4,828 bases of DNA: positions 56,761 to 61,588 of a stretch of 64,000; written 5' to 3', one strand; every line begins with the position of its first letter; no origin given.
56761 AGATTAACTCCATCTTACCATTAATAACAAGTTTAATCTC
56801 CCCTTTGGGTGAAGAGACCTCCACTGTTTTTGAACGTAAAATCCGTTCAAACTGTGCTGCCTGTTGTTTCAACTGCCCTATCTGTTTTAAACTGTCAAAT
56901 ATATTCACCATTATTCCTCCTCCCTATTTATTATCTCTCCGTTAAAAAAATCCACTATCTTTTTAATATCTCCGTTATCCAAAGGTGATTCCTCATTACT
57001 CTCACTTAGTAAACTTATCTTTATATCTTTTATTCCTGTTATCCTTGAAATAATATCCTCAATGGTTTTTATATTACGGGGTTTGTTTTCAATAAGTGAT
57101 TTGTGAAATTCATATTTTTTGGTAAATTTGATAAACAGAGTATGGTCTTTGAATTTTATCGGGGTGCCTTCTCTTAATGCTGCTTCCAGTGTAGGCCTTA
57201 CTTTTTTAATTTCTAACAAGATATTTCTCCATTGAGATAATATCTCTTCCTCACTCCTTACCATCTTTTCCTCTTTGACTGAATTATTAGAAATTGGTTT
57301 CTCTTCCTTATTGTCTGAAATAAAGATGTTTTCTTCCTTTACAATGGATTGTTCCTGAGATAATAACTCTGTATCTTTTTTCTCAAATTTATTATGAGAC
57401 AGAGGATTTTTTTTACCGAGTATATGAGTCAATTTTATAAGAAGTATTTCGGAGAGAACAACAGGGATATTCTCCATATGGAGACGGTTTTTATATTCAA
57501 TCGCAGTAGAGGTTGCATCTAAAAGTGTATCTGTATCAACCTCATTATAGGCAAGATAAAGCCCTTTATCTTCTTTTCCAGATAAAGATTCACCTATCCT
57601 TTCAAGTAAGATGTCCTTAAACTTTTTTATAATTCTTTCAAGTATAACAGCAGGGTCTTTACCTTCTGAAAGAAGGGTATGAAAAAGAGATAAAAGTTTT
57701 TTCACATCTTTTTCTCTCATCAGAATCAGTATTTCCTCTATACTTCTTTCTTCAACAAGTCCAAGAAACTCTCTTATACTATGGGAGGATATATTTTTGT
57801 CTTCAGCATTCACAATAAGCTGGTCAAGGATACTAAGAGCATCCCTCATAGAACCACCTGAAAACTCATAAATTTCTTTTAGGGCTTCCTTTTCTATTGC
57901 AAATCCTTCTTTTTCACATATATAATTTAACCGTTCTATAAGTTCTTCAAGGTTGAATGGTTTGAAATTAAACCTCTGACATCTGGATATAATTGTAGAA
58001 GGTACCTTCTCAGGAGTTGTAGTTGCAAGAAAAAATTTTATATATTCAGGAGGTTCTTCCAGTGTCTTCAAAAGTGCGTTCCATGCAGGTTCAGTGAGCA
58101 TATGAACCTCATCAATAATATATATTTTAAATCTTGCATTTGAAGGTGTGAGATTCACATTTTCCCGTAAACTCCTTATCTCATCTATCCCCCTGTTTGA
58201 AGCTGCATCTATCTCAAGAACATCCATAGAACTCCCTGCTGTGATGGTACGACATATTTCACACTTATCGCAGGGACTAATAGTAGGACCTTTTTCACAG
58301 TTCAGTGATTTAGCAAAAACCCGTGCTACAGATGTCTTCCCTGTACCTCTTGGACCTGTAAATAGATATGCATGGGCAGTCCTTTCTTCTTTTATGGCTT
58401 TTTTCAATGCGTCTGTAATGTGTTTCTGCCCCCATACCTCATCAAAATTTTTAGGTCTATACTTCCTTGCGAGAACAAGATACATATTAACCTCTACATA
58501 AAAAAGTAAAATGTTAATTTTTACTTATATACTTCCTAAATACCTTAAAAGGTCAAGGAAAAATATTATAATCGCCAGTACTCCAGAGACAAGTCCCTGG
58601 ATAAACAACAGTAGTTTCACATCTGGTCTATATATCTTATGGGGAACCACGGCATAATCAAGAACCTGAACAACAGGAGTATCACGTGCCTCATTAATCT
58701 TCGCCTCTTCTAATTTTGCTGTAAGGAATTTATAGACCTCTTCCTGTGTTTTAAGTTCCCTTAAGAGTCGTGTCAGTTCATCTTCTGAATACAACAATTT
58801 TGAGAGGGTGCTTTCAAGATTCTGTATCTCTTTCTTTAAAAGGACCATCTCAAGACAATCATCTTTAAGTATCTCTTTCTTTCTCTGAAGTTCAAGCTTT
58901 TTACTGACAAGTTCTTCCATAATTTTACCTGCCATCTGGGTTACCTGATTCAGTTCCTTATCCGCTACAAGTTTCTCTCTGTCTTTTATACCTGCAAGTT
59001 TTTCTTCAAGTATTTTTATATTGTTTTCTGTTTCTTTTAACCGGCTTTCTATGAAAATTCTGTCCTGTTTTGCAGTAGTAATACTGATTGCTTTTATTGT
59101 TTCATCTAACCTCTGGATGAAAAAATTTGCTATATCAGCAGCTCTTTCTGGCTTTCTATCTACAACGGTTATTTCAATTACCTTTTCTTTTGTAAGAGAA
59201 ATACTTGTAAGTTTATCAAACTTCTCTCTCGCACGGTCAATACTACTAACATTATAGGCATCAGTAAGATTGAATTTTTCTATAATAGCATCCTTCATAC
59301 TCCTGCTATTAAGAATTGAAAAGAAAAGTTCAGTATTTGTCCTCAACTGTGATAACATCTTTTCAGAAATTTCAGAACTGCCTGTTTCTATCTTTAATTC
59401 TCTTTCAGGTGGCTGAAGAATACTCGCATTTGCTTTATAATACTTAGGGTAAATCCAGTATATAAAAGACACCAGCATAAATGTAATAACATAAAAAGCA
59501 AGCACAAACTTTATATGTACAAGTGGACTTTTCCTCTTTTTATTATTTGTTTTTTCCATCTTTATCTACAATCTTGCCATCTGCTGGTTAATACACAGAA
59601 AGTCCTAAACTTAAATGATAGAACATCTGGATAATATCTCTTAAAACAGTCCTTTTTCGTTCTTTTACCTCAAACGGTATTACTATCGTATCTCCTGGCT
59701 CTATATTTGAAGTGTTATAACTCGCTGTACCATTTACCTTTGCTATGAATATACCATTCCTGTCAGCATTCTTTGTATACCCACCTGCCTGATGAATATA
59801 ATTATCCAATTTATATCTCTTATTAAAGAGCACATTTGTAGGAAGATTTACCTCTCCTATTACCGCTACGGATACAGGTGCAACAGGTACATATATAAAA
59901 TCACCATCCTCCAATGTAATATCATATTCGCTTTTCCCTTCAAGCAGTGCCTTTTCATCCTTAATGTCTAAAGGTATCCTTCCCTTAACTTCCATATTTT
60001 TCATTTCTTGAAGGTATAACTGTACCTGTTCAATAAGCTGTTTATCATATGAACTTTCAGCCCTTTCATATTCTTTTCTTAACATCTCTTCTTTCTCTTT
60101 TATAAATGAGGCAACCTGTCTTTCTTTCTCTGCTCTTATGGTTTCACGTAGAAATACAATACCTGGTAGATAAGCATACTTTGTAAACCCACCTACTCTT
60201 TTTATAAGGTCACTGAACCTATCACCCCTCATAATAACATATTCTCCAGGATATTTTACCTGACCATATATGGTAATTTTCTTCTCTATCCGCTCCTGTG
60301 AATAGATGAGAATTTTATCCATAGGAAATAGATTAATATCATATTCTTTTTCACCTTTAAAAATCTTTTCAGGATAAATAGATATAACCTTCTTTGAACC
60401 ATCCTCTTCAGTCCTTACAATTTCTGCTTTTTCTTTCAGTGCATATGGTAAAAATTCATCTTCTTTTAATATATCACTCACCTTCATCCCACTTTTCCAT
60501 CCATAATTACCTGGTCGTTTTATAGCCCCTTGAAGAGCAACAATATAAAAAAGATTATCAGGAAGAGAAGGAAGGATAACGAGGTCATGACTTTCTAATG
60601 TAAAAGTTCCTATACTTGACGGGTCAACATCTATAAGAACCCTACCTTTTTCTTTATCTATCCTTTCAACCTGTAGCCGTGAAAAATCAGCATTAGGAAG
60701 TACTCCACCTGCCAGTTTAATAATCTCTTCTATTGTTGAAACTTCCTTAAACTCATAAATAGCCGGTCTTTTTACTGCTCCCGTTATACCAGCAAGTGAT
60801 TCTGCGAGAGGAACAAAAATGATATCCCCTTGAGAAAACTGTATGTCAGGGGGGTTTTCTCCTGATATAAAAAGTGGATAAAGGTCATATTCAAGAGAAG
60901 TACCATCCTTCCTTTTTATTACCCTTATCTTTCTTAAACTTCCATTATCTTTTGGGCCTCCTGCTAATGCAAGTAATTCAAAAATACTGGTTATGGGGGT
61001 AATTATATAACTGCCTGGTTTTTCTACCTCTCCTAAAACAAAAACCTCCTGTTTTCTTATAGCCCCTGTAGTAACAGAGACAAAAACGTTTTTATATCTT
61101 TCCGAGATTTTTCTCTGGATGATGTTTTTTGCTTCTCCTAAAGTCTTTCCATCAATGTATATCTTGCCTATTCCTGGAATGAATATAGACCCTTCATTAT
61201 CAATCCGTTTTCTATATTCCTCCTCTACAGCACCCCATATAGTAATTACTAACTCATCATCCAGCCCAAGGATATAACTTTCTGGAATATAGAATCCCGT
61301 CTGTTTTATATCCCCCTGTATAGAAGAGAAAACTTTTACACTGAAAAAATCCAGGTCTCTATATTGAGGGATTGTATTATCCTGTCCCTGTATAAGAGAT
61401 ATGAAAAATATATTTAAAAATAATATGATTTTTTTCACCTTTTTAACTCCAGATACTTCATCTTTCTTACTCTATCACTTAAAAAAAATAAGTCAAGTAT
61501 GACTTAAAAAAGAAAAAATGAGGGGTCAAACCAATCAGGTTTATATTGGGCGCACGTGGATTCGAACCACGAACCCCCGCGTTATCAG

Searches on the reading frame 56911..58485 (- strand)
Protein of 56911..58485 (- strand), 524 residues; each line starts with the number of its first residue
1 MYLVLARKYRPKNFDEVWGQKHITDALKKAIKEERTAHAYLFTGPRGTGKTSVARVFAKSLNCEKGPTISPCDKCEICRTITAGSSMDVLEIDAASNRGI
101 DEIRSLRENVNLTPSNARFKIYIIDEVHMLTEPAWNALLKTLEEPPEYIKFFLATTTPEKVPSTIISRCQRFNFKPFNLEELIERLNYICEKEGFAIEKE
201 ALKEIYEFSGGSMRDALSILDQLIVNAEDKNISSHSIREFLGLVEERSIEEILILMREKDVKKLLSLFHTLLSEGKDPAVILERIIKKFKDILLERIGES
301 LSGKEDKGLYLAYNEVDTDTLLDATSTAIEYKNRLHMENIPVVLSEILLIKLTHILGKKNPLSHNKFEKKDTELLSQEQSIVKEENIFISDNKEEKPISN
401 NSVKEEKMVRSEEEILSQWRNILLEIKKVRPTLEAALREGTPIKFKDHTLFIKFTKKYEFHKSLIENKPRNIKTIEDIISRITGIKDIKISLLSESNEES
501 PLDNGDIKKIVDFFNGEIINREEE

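Call 78: search_protein_families(library=pfam, proteins=[window:56911-58485:-], max_evalue=0.0001)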
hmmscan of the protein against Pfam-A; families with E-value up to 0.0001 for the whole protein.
window:56911-58485:- (524 aa): 12 families
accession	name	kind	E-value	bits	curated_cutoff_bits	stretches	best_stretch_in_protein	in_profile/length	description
PF13177.12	DNA_pol3_delta2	-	1e-46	159.3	27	1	19-177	1-160/161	DNA polymerase III, delta subunit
PF22608.2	DNAX_ATPase_lid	-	1.3e-11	44.6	27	1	184-226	4-46/49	DNA polymerase III clamp loader subunit, ATPase lid domain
PF00004.35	AAA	-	3.6e-11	44.1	21.2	1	41-175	2-129/131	ATPase family associated with various cellular activities (AAA)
PF20964.2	DnaX_C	-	6e-10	39.5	26.2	1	411-498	8-93/113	DNA polymerase III subunit tau, C-terminal domain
PF05496.18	RuvB_N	-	1.2e-07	32.1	27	1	10-93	2-91/159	Holliday junction DNA helicase RuvB P-loop domain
PF13401.12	AAA_22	-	2.9e-06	28.1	27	1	36-153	4-120/130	AAA domain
PF13173.12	AAA_14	-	6e-06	26.7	27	1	39-182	4-128/129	AAA domain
PF21960.2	RCF1-5-like_lid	-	7.1e-06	26.3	27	1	185-220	2-38/43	RCF1/5-like, AAA+ ATPase lid domain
PF04851.21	ResIII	-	1.2e-05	25.7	22.5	0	107-158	114-162/164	Type III restriction enzyme, res subunit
PF13191.12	AAA_16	-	1.7e-05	25.8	32.6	0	22-138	11-152/167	AAA ATPase domain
PF12169.13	DNA_pol3_gamma3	-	3e-05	24.3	24.4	0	233-299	2-68/143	DNA polymerase III subunits gamma and tau domain III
PF13604.12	AAA_30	-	9.2e-05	22.7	27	0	38-144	19-114/191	AAA domain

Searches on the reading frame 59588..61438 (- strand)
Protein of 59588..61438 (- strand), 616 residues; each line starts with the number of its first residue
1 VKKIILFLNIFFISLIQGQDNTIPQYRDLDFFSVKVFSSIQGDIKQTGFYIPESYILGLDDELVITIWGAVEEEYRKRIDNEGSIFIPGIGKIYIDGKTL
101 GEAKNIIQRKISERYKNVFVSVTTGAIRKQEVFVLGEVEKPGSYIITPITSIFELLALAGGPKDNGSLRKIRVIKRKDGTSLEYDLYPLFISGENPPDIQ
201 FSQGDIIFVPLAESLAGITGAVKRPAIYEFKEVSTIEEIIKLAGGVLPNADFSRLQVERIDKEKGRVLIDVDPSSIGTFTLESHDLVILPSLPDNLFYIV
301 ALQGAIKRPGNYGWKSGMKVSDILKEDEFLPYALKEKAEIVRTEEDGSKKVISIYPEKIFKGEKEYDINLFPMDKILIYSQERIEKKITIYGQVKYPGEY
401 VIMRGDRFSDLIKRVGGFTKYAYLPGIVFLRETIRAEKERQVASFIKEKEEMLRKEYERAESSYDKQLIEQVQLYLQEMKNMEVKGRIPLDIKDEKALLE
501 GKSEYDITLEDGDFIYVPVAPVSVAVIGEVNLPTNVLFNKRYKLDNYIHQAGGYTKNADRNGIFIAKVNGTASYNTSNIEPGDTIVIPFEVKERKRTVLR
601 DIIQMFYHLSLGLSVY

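Call 78: search_protein_families(library=pfam, proteins=[window:59588-61438:-], max_evalue=0.0001)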
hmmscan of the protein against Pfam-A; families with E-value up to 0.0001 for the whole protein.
window:59588-61438:- (616 aa): 3 families
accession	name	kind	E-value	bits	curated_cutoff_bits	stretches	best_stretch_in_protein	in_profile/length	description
PF10531.15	SLBB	-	2.2e-45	152.7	27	3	217-266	3-50/55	SLBB domain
PF22461.2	SLBB_2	-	1.9e-28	98.8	27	1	130-209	1-79/79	SLBB domain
PF02563.21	Poly_export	-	1.8e-14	54.1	28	1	52-123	4-75/77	Polysaccharide biosynthesis/export protein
